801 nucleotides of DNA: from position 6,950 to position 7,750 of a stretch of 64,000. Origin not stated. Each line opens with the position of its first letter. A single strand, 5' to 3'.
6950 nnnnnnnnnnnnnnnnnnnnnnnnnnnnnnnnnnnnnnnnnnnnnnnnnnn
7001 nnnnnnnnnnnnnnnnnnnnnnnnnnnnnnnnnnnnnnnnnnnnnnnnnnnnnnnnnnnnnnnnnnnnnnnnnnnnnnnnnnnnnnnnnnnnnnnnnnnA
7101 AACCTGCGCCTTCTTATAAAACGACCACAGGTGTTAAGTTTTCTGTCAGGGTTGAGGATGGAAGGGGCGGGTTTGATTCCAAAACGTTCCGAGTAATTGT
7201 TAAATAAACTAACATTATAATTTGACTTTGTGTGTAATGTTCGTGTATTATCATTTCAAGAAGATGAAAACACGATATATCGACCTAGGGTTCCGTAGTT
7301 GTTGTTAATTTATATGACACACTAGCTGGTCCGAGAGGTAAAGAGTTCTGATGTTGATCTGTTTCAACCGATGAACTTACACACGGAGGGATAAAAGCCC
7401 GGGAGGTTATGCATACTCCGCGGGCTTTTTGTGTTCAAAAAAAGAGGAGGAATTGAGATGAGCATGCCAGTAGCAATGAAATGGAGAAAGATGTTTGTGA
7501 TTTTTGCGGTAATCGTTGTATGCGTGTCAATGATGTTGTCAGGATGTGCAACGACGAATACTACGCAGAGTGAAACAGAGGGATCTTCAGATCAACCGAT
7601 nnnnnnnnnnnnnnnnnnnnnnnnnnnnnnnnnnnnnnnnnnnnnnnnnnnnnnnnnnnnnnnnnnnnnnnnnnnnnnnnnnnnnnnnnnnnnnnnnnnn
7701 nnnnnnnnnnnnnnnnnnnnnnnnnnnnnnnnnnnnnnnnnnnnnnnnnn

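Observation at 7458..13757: Eight-gene guanidine-riboswitch operon: ABC importer, arginase-family hydrolase and complete Ni/Co transporter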

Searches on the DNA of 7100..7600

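Call 5: search_rna_families(source=window, start=7100, end=7600, threshold=evalue, max_evalue=10, show_alignments=3)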
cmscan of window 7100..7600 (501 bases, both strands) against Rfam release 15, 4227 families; matches with E-value up to 10: 3.
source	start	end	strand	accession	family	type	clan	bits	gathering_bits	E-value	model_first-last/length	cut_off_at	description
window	7274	7407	+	RF00442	Guanidine-I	Cis-reg; riboswitch;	-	58.9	63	5e-10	1-107/107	no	Guanidine-I riboswitch aptamer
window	7468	7505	+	RF02182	ST7-AS2_2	Gene; lncRNA;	-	11.3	45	4.6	1-47/47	no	ST7 antisense RNA 2 conserved region 2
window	7425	7464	+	RF02081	STnc550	Gene; sRNA;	-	10.6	48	3.7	263-302/388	no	Enterobacterial sRNA STnc550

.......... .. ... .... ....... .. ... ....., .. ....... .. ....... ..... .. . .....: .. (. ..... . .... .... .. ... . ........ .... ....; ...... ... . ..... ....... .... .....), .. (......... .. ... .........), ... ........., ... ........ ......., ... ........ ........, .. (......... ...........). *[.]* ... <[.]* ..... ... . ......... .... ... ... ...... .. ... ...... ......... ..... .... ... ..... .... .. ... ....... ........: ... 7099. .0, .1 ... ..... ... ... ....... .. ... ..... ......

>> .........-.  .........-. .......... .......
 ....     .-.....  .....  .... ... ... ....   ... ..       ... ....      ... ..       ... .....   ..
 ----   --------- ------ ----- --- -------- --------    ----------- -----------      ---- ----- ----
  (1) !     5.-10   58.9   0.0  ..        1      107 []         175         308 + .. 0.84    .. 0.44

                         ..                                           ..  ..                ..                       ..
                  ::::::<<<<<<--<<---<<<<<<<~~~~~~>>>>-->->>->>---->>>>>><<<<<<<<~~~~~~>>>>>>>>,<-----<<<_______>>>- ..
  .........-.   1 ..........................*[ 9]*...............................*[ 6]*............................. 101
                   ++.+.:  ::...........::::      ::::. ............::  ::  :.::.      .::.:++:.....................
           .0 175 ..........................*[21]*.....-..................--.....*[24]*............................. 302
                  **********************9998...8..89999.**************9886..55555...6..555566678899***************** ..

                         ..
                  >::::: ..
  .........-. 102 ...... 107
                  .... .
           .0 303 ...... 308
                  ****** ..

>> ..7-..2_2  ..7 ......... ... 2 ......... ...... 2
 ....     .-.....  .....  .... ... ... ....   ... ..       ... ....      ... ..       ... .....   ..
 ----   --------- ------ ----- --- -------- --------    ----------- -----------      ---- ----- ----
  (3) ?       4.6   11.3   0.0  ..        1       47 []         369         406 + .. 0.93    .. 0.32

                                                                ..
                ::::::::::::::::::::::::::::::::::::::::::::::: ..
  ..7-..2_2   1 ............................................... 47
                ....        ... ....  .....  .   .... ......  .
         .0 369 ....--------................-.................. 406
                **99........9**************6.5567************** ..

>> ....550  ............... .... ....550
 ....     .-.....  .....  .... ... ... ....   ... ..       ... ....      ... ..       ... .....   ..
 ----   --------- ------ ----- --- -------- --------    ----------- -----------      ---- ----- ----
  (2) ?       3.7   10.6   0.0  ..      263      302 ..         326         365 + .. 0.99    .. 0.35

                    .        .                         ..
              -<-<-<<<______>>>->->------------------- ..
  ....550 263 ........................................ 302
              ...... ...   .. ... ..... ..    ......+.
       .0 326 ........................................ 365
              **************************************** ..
